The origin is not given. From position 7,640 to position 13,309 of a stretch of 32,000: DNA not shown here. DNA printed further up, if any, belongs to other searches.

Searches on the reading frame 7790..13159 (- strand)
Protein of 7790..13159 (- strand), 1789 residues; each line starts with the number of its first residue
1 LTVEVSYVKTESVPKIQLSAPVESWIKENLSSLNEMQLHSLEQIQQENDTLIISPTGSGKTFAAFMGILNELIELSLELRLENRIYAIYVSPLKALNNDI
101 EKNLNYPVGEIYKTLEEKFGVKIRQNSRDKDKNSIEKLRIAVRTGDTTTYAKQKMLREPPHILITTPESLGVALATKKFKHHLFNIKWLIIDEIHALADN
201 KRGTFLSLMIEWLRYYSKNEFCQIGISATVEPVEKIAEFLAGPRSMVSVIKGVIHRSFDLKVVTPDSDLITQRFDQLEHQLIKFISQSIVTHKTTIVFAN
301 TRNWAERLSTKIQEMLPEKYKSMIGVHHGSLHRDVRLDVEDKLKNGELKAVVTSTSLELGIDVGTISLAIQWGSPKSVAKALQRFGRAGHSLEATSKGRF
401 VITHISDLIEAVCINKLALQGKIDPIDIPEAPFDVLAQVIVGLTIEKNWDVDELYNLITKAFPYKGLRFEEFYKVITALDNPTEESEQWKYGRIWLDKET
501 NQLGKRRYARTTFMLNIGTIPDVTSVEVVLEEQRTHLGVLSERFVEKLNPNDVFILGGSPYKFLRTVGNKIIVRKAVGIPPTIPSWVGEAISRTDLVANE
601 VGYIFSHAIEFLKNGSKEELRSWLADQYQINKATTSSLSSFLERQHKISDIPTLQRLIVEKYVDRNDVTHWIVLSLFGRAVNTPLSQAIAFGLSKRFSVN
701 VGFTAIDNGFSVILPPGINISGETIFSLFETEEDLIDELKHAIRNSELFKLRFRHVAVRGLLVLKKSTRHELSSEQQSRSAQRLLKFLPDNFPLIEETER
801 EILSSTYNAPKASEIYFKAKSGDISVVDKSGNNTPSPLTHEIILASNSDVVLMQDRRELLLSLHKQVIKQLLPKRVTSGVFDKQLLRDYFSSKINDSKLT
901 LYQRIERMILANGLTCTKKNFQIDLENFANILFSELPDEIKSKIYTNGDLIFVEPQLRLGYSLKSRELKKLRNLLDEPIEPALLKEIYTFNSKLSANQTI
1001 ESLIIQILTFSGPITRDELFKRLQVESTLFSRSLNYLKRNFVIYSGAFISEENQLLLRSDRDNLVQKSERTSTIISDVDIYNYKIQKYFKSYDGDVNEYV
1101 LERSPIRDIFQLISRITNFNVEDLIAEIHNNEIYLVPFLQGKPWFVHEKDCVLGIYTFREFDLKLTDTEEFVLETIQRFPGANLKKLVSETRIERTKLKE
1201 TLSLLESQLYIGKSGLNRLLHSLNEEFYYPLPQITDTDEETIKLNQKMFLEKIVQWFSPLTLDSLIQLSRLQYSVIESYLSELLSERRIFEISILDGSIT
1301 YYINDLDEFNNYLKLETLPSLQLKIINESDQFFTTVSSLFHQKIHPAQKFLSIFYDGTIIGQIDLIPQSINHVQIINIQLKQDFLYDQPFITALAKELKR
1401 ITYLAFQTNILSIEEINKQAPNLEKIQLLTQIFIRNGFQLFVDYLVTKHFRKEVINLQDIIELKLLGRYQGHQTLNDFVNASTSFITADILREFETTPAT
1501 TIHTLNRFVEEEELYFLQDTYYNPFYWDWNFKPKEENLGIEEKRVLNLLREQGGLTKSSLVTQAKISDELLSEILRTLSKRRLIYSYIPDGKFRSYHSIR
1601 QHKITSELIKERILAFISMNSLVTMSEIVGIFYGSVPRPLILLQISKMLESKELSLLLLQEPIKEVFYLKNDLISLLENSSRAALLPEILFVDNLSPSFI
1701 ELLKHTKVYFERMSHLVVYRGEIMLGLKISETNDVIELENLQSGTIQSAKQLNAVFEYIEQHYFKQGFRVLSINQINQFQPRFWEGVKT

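Call 6: search_protein_families(library=pfam, proteins=[window:7790-13159:-], max_evalue=0.001)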
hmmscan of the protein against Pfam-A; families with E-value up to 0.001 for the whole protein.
window:7790-13159:- (1789 aa): 5 families
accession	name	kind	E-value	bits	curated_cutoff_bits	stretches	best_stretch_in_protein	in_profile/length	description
PF08494.16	DEAD_assoc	-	1.2e-38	133.3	23.5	1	651-838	1-190/191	DEAD/H associated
PF19306.5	WH_Lhr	-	8.9e-30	103.7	27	1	420-578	5-163/168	Large helicase-related protein, winged helix domain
PF00270.35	DEAD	-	8.7e-26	91.1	26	1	35-234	2-165/167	DEAD/DEAH box helicase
PF00271.37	Helicase_C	-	1.1e-15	58.3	23.5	1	282-389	7-107/110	Helicase conserved C-terminal domain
PF04851.21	ResIII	-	3.8e-09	37.1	22.5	1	33-231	4-163/164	Type III restriction enzyme, res subunit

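Call 20: search_protein_families(library=padloc, proteins=[window:7790-13159:-], max_evalue=0.001)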
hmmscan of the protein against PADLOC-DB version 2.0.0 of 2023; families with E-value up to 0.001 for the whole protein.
window:7790-13159:- (1789 aa): 30 families (the best 25 are shown)
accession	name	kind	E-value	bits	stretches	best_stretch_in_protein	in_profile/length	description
PDLC02897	DpdJ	-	2.7e-108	361.5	1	19-602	86-662/1570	DpdJ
PDLC02503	BrxHI|BrxHII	-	1.7e-66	223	1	31-564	23-506/698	BrxHI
PDLC03960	SngC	-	7.3e-63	211.4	1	18-605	9-577/720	-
PDLC02501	BrxHI|BrxHII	-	4e-34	115.8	1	35-479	26-431/925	BrxHI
PDLC03928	PsyrT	-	3.9e-17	59.8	1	31-395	20-339/689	-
PDLC01252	Cas3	-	1.7e-13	48.7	1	50-388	2-285/324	CAS-I; effector_G3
PDLC01761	Cas3b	-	2.7e-13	47.5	1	35-388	219-532/705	-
PDLC00036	DruE3|DruE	-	1.3e-12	43.6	2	37-201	97-254/2023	SNF2 family N-terminal domain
PDLC00200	HamB2|HamB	-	2.3e-12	43.8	1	29-214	143-292/865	DEAD-box helicase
PDLC02896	DpdJ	-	2.6e-12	43.3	2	350-391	583-624/1487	DpdJ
PDLC00035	DruE3|DruE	-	4.2e-11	39.3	1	338-396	1050-1108/1460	SNF2 family N-terminal domain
PDLC02870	DpdF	-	5.1e-11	39.8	1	277-390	211-319/534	DpdF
PDLC04531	PDC-M23B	-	2.9e-10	36.8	1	46-212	311-454/1060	-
PDLC00187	HamB1|HamB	-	4.4e-10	36.5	0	158-216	230-283/851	DEAD-box helicase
PDLC02861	DpdF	-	5.3e-10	36.2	1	270-390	220-332/611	DpdF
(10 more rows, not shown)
